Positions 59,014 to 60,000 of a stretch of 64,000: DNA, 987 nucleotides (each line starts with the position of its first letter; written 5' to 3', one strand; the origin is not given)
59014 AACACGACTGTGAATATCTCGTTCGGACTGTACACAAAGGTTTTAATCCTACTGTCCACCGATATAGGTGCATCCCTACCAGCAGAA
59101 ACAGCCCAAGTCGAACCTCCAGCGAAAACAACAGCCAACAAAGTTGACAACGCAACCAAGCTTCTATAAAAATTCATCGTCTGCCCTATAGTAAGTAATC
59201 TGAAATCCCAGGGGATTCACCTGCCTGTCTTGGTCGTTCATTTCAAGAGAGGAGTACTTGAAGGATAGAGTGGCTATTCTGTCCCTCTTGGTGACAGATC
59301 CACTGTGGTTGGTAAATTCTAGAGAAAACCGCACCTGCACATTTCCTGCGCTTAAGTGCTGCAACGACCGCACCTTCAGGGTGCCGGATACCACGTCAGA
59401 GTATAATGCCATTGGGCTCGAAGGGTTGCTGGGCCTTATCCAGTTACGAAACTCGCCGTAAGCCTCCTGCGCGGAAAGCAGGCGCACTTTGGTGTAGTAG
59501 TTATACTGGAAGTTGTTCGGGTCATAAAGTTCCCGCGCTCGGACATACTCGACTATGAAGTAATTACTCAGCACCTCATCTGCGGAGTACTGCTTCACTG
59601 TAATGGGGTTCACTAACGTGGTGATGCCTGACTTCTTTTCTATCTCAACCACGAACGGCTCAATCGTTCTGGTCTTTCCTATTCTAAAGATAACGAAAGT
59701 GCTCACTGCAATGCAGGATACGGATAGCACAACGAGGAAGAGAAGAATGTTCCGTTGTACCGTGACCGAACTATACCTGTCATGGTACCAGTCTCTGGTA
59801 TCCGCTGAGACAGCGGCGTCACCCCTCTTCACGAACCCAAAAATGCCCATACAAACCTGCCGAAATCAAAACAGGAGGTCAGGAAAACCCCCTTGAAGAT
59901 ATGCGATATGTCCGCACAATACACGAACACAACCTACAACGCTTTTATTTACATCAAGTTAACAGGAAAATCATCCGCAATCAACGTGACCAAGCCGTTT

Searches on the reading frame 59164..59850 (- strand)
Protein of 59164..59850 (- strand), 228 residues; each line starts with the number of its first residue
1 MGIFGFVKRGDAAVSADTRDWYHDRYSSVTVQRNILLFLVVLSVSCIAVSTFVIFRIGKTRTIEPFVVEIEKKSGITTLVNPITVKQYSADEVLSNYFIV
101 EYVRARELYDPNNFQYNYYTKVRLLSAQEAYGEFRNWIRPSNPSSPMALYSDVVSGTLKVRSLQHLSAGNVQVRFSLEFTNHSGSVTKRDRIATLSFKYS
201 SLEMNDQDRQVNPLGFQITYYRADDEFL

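Call 89: search_protein_families(library=pfam, max_evalue=0.00001, proteins=[window:59164-59850:-])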
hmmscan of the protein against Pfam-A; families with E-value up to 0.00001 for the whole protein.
window:59164-59850:- (228 aa): 1 family
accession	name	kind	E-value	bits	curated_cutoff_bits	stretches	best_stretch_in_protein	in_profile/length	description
PF04335.19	VirB8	-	1.2e-61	208.7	23.2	1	18-226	2-213/213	VirB8 protein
